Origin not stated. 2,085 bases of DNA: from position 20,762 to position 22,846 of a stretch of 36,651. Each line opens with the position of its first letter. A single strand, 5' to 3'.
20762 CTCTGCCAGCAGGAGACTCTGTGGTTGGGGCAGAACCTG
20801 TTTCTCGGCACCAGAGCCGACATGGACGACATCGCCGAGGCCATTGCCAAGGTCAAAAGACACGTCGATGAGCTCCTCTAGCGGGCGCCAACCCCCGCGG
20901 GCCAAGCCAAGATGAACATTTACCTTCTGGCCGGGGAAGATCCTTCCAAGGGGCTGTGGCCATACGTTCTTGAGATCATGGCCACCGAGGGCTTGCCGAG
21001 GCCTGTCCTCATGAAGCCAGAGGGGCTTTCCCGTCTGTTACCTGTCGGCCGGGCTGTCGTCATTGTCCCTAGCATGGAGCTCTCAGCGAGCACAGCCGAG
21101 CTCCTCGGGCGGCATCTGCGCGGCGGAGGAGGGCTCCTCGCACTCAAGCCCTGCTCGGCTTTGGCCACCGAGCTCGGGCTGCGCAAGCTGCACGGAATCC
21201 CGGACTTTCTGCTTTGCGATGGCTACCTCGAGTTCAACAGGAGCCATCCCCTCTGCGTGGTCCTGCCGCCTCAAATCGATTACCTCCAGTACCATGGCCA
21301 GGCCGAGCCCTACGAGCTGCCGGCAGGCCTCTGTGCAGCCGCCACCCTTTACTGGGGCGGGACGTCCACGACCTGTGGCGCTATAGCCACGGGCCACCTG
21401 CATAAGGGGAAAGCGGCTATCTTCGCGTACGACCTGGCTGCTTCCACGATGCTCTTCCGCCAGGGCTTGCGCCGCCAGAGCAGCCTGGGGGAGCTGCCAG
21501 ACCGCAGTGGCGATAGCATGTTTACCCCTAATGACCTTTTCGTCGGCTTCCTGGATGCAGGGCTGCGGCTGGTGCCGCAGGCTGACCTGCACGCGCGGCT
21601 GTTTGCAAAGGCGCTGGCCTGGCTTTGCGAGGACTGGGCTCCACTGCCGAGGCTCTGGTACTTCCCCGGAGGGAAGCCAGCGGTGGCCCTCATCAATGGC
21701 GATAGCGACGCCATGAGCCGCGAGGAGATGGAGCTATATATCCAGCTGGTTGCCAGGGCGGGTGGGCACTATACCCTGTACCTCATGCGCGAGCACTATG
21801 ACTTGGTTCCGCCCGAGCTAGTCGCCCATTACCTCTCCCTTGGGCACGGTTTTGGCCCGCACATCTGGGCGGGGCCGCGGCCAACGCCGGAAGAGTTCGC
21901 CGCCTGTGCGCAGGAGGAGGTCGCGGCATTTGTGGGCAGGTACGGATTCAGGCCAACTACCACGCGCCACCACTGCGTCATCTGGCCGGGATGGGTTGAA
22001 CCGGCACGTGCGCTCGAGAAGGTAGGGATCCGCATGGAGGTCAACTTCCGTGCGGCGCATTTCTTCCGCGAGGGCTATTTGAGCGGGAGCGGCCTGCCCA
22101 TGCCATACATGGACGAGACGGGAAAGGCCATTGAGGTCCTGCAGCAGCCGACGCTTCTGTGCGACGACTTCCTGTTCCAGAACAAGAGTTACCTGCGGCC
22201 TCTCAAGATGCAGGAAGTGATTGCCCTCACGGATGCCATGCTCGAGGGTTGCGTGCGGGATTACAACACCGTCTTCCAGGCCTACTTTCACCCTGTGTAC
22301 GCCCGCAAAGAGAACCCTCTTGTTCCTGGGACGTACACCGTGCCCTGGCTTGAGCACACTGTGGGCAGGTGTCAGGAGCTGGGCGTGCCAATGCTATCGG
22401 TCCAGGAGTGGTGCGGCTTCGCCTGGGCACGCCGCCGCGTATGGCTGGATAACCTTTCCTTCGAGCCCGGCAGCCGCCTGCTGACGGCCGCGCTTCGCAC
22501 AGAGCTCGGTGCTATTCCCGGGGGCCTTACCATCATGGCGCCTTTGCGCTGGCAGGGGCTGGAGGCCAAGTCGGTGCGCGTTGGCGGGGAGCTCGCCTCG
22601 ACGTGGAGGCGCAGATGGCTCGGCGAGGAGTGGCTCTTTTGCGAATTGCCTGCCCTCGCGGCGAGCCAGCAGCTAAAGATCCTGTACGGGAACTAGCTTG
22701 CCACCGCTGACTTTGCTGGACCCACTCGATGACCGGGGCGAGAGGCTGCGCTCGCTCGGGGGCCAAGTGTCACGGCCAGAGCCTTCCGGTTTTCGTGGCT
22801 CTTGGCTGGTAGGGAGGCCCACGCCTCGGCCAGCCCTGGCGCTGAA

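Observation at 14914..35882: Five DegT-family aminotransferases wired to two ABC importers and a ROK regulator instead of NDP-sugar biosynthesis genes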

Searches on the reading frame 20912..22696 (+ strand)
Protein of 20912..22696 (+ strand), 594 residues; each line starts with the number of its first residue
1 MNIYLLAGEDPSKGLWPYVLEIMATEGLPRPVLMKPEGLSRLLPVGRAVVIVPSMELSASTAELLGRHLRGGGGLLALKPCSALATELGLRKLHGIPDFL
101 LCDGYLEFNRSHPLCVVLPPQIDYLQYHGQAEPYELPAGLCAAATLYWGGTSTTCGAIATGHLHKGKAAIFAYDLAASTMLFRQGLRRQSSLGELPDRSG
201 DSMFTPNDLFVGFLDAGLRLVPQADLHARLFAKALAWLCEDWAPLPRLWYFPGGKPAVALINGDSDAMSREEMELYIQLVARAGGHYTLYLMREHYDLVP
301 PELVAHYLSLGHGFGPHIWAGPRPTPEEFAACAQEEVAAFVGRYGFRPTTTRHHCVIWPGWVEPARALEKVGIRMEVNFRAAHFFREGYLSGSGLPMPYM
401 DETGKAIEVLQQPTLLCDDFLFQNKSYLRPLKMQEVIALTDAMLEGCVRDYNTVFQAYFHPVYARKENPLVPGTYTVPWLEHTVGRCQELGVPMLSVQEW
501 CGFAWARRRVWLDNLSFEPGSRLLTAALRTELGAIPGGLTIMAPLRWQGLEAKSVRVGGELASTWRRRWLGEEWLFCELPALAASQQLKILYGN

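Call 3: search_protein_families(library=pfam, proteins=[window:20912-22696:+])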
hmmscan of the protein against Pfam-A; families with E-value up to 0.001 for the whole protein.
window:20912-22696:+ (594 aa): 0 families

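Call 6: search_protein_families(library=ncbifam, proteins=[window:20912-22696:+], max_evalue=0.01)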
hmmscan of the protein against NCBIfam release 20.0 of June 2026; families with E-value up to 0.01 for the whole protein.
window:20912-22696:+ (594 aa): 0 families

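Call 8: find_encoding_contigs(protein=window:20912-22696:+, flank=10000, max_places=6)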
Protein window:20912-22696:+ (594 aa): 2 contigs read that carry it; 2 places shown.
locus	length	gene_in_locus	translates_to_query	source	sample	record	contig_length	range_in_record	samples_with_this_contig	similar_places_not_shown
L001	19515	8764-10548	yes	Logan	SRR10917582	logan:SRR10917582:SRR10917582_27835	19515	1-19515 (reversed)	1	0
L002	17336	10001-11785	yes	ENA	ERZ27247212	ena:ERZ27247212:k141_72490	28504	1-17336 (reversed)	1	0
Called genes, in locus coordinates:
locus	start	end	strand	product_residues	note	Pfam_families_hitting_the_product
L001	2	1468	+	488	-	?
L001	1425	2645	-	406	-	PF00072:Response_reg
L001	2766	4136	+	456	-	PF01547:SBP_bac_1, PF13416:SBP_bac_8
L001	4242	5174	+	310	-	PF00528:BPD_transp_1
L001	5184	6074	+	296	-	PF00528:BPD_transp_1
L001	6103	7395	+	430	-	PF04734:Ceramidase_alk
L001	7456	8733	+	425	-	PF00155:Aminotran_1_2 (weak), PF01041:DegT_DnrJ_EryC1, PF01053:Cys_Met_Meta_PP (weak)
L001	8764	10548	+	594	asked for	-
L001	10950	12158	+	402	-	PF01047:MarR (weak), PF00480:ROK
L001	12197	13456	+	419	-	PF01041:DegT_DnrJ_EryC1, PF01212:Beta_elim_lyase (weak), PF01053:Cys_Met_Meta_PP (weak)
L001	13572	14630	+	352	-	PF01408:GFO_IDH_MocA, PF22725:GFO_IDH_MocA_C3, PF02894:GFO_IDH_MocA_C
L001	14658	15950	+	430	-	PF01041:DegT_DnrJ_EryC1, PF01212:Beta_elim_lyase, PF00155:Aminotran_1_2 (weak)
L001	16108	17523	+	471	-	PF01547:SBP_bac_1, PF13416:SBP_bac_8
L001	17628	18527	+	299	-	PF00528:BPD_transp_1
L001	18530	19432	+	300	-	PF00528:BPD_transp_1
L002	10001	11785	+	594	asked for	-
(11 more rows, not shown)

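Call 16: search_solved_structures(query=window:20912-22696:+, max_evalue=10)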
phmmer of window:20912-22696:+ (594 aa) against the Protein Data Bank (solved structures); distinct sequences matched with E-value up to 10: 0.

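Call 18: find_homologous_proteins(query=window:20912-22696:+, max_evalue=0.00001)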
Query window:20912-22696:+ (594 aa): 59 proteins with E <= 0.00001 among 8000 candidates.
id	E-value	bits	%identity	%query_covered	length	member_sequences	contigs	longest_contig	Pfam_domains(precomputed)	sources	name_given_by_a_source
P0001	0.0e+0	1388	99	100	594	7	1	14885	-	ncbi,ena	-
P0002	6.0e-206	704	56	94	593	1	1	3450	-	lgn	-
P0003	9.4e-198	677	55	96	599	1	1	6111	-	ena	-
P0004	2.7e-197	675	56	95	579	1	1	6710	-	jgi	-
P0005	1.4e-196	673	54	99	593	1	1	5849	-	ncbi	ncbi:MAG: hypothetical protein ACYC5O_21905 [Anaerolineae bacterium]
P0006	4.0e-195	668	53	96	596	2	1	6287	-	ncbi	ncbi:MAG: hypothetical protein ACUVWR_17105 [Anaerolineae bacterium]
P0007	7.0e-129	449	44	92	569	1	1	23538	-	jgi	jgi:hypothetical protein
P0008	6.0e-128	446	42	93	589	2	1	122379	-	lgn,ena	-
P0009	7.9e-126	439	43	92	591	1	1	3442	-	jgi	jgi:hypothetical protein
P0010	7.5e-125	436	45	79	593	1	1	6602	-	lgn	-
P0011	9.4e-125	436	42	91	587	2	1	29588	-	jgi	jgi:hypothetical protein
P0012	5.1e-123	430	41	96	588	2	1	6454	-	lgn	-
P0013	5.7e-123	430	40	95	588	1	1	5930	-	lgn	-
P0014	1.3e-121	425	42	88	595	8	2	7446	-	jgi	-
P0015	4.1e-121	424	44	82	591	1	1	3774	-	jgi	jgi:hypothetical protein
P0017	6.1e-121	423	40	98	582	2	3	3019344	-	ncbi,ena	-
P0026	7.1e-99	350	36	99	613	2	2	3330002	-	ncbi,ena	-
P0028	5.7e-98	347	37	91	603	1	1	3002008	-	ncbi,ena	-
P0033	7.7e-94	334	35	97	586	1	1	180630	-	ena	-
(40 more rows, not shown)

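Call 19: find_encoding_contigs(protein=P0017, flank=10000, max_places=2)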
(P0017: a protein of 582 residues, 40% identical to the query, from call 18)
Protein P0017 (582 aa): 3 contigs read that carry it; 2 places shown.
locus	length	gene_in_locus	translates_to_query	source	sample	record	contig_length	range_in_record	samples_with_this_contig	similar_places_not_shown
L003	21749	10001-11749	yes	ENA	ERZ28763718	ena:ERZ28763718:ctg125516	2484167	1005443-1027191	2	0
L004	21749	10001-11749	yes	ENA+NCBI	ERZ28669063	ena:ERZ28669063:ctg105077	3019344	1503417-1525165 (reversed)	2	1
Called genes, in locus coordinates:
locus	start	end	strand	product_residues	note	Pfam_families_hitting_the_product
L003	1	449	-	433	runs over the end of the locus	PF01041:DegT_DnrJ_EryC1, PF01053:Cys_Met_Meta_PP (weak), PF01212:Beta_elim_lyase (weak)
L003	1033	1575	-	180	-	-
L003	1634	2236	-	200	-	-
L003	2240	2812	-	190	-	-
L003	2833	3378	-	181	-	-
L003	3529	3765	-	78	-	-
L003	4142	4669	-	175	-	-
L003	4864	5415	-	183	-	-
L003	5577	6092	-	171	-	-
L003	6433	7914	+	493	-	PF01547:SBP_bac_1, PF13416:SBP_bac_8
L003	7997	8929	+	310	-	PF00528:BPD_transp_1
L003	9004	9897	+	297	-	PF00528:BPD_transp_1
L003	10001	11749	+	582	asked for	-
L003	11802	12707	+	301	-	PF05721:PhyH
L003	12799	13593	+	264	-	-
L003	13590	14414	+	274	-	PF04909:Amidohydro_2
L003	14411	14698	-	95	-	-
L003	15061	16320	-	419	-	PF01041:DegT_DnrJ_EryC1, PF01053:Cys_Met_Meta_PP (faint)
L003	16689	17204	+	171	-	-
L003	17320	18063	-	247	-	PF02615:Ldh_2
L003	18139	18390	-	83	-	PF02615:Ldh_2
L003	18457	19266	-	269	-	PF00106:adh_short, PF01370:Epimerase (weak), PF08659:KR, PF13561:adh_short_C2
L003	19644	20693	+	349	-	PF23500:DUF7133 (faint), PF01436:NHL (faint)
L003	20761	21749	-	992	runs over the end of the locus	PF03773:ArsP_1, PF01839:FG-GAP (faint), PF13517:FG-GAP_3, PF07593:UnbV_ASPIC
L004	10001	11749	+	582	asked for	-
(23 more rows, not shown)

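Call 20: find_encoding_contigs(protein=P0026, flank=10000, max_places=2)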
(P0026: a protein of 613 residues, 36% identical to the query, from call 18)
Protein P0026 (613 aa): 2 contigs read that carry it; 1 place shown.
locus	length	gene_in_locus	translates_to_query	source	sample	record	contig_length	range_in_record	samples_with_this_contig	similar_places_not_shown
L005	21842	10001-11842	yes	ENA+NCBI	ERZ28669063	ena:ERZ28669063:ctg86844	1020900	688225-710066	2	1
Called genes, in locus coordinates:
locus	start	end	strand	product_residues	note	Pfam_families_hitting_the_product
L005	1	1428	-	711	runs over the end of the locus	-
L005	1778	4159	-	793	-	PF12228:DUF3604 (faint)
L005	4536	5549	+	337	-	PF05048:NosD (faint)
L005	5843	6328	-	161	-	-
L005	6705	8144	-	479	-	-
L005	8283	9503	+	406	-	PF00144:Beta-lactamase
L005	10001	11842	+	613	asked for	-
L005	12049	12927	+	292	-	PF14100:DUF6807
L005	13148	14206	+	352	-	PF02012:BNR (faint), PF14870:PSII_BNR (faint), PF15902:Sortilin-Vps10 (weak)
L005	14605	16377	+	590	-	PF02638:GHL10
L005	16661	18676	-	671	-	PF00989:PAS (weak), PF08448:PAS_4, PF13188:PAS_8 (faint), PF13426:PAS_9, PF02518:HATPase_c, PF14501:HATPase_c_5 (weak)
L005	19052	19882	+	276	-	PF01925:TauE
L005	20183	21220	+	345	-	-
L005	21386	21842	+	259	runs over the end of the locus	PF01784:DUF34_NIF3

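Call 21: find_encoding_contigs(protein=P0028, flank=10000, max_places=2)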
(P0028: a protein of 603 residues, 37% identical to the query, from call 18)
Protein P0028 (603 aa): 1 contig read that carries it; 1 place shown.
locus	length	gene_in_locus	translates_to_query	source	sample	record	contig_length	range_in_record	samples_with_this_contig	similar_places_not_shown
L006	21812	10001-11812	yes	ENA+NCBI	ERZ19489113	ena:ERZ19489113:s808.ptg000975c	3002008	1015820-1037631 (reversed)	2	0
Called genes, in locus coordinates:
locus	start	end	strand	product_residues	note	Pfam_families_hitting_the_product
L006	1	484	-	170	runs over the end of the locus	PF05942:PaREP1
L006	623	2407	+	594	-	-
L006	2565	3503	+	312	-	PF24681:Kelch_KLHDC2_KLHL20_DRC7, PF24981:Beta-prop_ATRN-LZTR1, PF25210:Kelch_FKB95 (faint), PF01344:Kelch_1 (faint), PF13415:Beta-prop_FBX42, PF24681:Kelch_KLHDC2_KLHL20_DRC7, PF13415:Beta-prop_FBX42, PF24681:Kelch_KLHDC2_KLHL20_DRC7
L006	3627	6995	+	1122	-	PF25794:SACS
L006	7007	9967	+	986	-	PF00176:SNF2-rel_dom, PF04851:ResIII (weak), PF00271:Helicase_C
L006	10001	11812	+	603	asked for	-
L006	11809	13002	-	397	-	PF01408:GFO_IDH_MocA, PF21252:Glyco_hydro_109_C, PF22725:GFO_IDH_MocA_C3 (faint)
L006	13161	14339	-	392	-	PF01408:GFO_IDH_MocA, PF22725:GFO_IDH_MocA_C3 (weak), PF02894:GFO_IDH_MocA_C (faint), PF21252:Glyco_hydro_109_C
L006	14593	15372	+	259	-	-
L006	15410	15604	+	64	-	-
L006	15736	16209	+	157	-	PF09055:Sod_Ni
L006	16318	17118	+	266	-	PF00106:adh_short, PF08659:KR, PF13439:Glyco_transf_4 (faint), PF13561:adh_short_C2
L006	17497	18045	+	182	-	-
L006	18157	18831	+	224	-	PF01257:2Fe-2S_thioredx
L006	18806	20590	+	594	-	PF01512:Complex1_51K, PF10531:SLBB, PF10589:NADH_4Fe-4S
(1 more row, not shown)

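Call 24: find_encoding_contigs(protein=P0008, flank=10000, max_places=2)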
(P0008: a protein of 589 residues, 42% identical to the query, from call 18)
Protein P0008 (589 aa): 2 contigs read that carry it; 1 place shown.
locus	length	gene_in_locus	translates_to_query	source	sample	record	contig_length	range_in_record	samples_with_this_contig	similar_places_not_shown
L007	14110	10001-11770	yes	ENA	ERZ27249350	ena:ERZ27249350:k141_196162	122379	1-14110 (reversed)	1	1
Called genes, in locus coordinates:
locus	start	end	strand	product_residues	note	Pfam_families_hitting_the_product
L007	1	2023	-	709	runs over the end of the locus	PF12715:Abhydrolase_7 (faint), PF12740:PETase (faint), PF05448:AXE1, PF01738:DLH (faint), PF02129:Peptidase_S15 (faint), PF22244:GCE_fung (faint), PF00326:Peptidase_S9 (faint)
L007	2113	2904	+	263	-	PF04909:Amidohydro_2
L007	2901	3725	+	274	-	PF04909:Amidohydro_2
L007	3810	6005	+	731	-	PF00512:HisKA, PF02518:HATPase_c, PF00072:Response_reg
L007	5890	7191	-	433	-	PF00072:Response_reg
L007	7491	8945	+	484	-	PF01547:SBP_bac_1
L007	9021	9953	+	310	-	PF00528:BPD_transp_1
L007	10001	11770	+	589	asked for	-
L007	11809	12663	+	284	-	PF00528:BPD_transp_1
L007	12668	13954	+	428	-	PF00155:Aminotran_1_2, PF00266:Aminotran_5 (weak), PF01041:DegT_DnrJ_EryC1, PF01053:Cys_Met_Meta_PP (weak)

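Call 25: find_encoding_contigs(protein=P0033, flank=10000, max_places=2)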
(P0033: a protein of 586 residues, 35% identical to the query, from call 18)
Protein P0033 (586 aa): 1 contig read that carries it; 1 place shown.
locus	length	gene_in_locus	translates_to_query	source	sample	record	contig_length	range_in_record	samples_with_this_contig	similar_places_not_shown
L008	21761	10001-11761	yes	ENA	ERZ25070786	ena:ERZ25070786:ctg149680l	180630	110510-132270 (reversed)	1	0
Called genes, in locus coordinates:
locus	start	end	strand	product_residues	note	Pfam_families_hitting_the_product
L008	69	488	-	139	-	PF00293:NUDIX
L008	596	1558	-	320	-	PF02729:OTCace_N, PF00185:OTCace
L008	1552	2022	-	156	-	PF00156:Pribosyltran, PF14681:UPRTase (weak)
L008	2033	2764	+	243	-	PF02675:AdoMet_dc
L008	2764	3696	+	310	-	PF17284:Spermine_synt_N (weak), PF01564:Spermine_synth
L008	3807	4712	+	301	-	PF03446:NAD_binding_2, PF03807:F420_oxidored (faint), PF00393:6PGD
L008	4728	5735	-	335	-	PF26549:Tricorn_N (weak), PF26550:Tricorn_2nd, PF26549:Tricorn_N, PF07676:PD40, PF26550:Tricorn_2nd, PF07676:PD40, PF26549:Tricorn_N, PF07676:PD40, +6 more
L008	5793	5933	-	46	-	PF18930:DUF5679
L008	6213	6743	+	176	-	PF00582:Usp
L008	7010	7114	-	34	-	-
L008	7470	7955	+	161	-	-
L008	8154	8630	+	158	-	-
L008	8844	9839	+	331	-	PF13546:DDE_5, PF01609:DDE_Tnp_1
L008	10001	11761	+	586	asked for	-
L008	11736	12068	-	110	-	PF01381:HTH_3, PF13560:HTH_31 (weak)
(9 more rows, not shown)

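Call 32: predict_structure(alignment_id=A2)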
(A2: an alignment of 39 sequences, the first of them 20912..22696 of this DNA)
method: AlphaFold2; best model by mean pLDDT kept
length: 594 residues; sequences in the alignment: 39
mean_pLDDT: 95.6   pTM: 0.95
mean pLDDT of the five models: 95.6, 95.1, 95.0, 94.8, 94.2
residues with pLDDT >= 90: 552; 70-90: 37; 50-70: 5; < 50: 0
segments of 3 or more residues with pLDDT < 50: none
pLDDT, mean of each block of 10 residues (from residue 1): 95 95 97 94 80 97 96 97 98 93 96 96 96 97 93 94 97 98 97 95 95 93 98 98 96 97 97 98 98 98 98 98 98 99 98 95 98 97 90 96 97 95 91 97 97 98 94 94 98 98 96 95 96 88 96 95 95 94 87 95
secondary structure, 60 per line:
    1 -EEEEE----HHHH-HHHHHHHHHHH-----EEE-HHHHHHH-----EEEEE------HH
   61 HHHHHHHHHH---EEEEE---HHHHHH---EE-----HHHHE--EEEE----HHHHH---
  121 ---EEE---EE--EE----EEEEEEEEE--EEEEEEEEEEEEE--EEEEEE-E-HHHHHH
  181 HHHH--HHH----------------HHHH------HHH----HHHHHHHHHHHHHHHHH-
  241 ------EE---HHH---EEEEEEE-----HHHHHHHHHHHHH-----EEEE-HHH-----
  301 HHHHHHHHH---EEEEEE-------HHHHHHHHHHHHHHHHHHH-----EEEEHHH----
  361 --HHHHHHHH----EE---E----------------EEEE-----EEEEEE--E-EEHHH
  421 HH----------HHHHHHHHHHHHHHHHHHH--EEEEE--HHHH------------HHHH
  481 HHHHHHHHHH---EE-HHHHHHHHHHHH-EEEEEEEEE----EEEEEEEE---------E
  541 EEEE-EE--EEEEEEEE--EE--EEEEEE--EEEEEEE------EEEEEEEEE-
elements in order: E2-6 H11-14 H16-26 E32-34 H36-42 E48-52 H59-70 E74-78 H82-87 H98-101 E105-108 H113-117 E124-126 E140-148 E151-163 E166-171 H175-184 H206-209 H223-239 E258-264 H270-282 E288-291 H301-309 E313-318 H326-344 E350-353 H363-370 E397-400 E406-411 H418-422 H433-451 E454-458 H461-464 H477-490 H497-508 E510-518 E523-530 E540-544 E550-557 E564-569 E572-578 E585-593

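Call 37: fold_search(model_id=the predicted structure, library=pdb)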
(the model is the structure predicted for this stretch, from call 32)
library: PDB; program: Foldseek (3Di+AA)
matches with E <= 10: 1243; with E <= 0.001: 103
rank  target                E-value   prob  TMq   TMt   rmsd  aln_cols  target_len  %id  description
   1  8t0j                  6.1e-07  1.00  0.29  0.58   5.2       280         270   12  Salmonella Typhimurium ArnD (released 2023-10-18)
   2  3rxz_A                6.4e-07  1.00  0.34  0.66   5.0       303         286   14  Crystal structure of putative polysaccharide deacetylase from Mycobacterium smegmatis (released 2011-06-22)
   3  8ibt_B                6.4e-07  1.00  0.21  0.18   5.4       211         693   14  Crystal structure of GH42 beta-galactosidase BiBga42A from Bifidobacterium longum subspecies infantis E318S mutant in  (released 2023-06-07)
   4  8ibr                  9.6e-07  1.00  0.21  0.18   8.4       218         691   13  Crystal structure of GH42 beta-galactosidase BiBga42A from Bifidobacterium longum subspecies infantis in complex with gl (released 2023-06-07)
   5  3rxz_C                3.2e-06  1.00  0.34  0.65   5.1       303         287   15  Crystal structure of putative polysaccharide deacetylase from Mycobacterium smegmatis (released 2011-06-22)
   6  2gk3_A                3.9e-06  1.00  0.23  0.52   7.8       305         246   12  Cytoplasmic Protein STM3548 from Salmonella typhimurium (released 2006-05-02)
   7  9eu2_B                4.1e-06  1.00  0.22  0.28  13.5       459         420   10  GH29A alpha-L-fucosidase (released 2025-03-05)
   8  3hft                  6.5e-06  1.00  0.22  0.50   6.8       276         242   14  Crystal structure of a putative polysaccharide deacetylase involved in o-antigen biosynthesis (wbms, bb0128) from bordet (released 2009-06-23)
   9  7fbw                  7.3e-06  1.00  0.26  0.72   4.3       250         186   13  Acetylxylan esterase from Caldanaerobacter subterraneus subsp. tengcongensis (released 2021-10-27)
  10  5z34_A                7.3e-06  1.00  0.32  0.49   5.3       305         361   11  The structure of a chitin deacetylase from Bombyx mori provide the first insight into insect chitin deacetylation mech (released 2019-02-20)
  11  9eu2_C                7.3e-06  1.00  0.23  0.29  13.2       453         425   11  GH29A alpha-L-fucosidase (released 2025-03-05)
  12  3s6o_A                8.2e-06  1.00  0.29  0.53   6.2       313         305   15  Crystal structure of a Polysaccharide deacetylase family protein from Burkholderia pseudomallei (released 2011-06-15)
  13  4uzs_A                9.2e-06  1.00  0.21  0.18   6.4       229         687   10  Crystal structure of Bifidobacterium bifidum beta-galactosidase (released 2015-09-30)
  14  2gk3_E                9.2e-06  1.00  0.21  0.46   7.5       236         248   13  Cytoplasmic Protein STM3548 from Salmonella typhimurium (released 2006-05-02)
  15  5xb7_E                1.2e-05  1.00  0.22  0.19   4.8       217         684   12  GH42 alpha-L-arabinopyranosidase from Bifidobacterium animalis subsp. lactis Bl-04 (released 2017-11-01)
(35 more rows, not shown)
